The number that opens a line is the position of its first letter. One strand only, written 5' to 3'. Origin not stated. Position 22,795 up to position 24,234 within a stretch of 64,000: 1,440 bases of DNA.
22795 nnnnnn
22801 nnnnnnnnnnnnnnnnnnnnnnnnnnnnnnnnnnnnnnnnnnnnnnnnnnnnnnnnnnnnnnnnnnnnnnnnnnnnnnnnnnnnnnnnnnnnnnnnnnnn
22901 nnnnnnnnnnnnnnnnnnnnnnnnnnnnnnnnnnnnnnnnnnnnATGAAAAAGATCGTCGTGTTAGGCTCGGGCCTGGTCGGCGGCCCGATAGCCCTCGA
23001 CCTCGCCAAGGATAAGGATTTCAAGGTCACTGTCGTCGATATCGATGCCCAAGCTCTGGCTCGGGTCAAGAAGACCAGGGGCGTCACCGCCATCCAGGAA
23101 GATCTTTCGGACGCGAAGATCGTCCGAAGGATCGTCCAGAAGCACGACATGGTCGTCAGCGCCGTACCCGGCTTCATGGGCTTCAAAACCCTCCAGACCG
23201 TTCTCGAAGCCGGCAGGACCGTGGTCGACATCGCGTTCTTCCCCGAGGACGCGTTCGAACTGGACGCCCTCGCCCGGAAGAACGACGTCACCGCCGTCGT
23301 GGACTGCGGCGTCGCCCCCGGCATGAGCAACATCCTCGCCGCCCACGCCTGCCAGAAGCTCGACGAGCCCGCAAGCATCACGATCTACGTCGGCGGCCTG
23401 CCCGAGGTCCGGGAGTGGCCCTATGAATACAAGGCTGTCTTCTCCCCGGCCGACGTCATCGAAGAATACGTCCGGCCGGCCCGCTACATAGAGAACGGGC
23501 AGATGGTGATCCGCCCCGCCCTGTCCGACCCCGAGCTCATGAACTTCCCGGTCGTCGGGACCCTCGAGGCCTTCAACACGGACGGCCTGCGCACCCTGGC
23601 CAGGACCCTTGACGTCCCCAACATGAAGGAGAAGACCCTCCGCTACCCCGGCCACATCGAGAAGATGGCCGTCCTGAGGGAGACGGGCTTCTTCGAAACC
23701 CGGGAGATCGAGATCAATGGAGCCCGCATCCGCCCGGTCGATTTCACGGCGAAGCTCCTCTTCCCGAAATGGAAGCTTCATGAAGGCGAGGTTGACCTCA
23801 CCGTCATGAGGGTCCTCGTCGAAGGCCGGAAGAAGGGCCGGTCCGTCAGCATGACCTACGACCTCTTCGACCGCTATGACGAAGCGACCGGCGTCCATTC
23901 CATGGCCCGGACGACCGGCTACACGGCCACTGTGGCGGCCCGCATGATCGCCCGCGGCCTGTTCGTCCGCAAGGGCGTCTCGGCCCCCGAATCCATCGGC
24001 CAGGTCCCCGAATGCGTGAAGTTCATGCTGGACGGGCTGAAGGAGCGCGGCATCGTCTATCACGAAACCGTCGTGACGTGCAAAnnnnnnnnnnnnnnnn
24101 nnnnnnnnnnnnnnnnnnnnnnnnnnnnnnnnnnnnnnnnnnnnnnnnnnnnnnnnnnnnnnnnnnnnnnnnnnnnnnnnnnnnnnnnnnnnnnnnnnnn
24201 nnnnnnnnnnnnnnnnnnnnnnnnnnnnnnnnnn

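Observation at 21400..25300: Tandem paralogous parvulin lipoproteins with a duplicated 3' flank and a possible remnant 5' fragment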

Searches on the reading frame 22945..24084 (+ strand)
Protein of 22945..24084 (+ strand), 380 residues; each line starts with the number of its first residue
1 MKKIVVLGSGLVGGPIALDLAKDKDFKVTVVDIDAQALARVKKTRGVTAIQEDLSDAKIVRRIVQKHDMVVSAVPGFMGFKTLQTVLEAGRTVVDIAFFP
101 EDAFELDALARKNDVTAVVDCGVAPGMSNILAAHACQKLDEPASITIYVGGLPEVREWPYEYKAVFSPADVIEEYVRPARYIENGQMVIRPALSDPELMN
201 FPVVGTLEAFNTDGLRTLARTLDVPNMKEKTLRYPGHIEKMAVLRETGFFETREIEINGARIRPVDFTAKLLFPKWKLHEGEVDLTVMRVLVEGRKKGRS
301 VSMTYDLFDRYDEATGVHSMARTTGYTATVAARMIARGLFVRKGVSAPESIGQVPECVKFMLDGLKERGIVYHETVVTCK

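Call 5: search_protein_families(library=pfam, proteins=[window:22945-24084:+])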
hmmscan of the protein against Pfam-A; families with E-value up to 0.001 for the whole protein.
window:22945-24084:+ (380 aa): 9 families
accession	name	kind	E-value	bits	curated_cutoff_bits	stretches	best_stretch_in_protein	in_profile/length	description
PF16653.10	Sacchrp_dh_C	-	3.4e-51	175.3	31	1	122-370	1-265/265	Saccharopine dehydrogenase C-terminal domain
PF03435.24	Sacchrp_dh_NADP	-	3.2e-16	60.3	25.1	1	4-118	1-129/129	Saccharopine dehydrogenase NADP binding domain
PF01262.27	AlaDh_PNT_C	-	1.2e-06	28.5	23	1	3-74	30-100/214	Alanine dehydrogenase/PNT, C-terminal domain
PF13460.12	NAD_binding_10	-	6.5e-06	26.6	27.2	1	9-79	3-73/184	NAD(P)H-binding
PF02254.24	TrkA_N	-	1.3e-05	25.9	23.8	1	4-75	1-71/116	TrkA-N domain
PF03721.20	UDPG_MGDP_dh_N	-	1.9e-05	24.8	27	1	2-45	1-43/187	UDP-glucose/GDP-mannose dehydrogenase family, NAD binding domain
PF05368.20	NmrA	-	0.00019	21.6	27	1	2-97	3-94/298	NmrA-like family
PF02737.24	3HCDH_N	-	0.0005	20.5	22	1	3-74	1-70/180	3-hydroxyacyl-CoA dehydrogenase, NAD binding domain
PF03807.23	F420_oxidored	-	0.00075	20.5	21.6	0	3-97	1-92/94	NADP oxidoreductase coenzyme F420-dependent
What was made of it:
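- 22945..24087 (+): Saccharopine-dehydrogenase-family gene, the ancestral upstream neighbour of par2. Call 5.
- Checked: A saccharopine-dehydrogenase-family gene lies at 22945-24087 (call 5).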

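Call 83: search_protein_families(library=ncbifam, proteins=[window:22945-24084:+], max_evalue=0.00001)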
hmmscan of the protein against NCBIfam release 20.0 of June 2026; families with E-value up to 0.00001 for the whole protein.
window:22945-24084:+ (380 aa): 2 families
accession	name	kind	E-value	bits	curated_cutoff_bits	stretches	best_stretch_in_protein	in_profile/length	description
NF043000.1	carsnrspmd_synth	equivalog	4.5e-08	32.8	800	1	112-349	139-380/405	carboxynorspermidine synthase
NF007039.0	PRK09496.3-2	equivalog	2.9e-06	26.4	293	1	3-72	2-71/446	Trk system potassium transporter TrkA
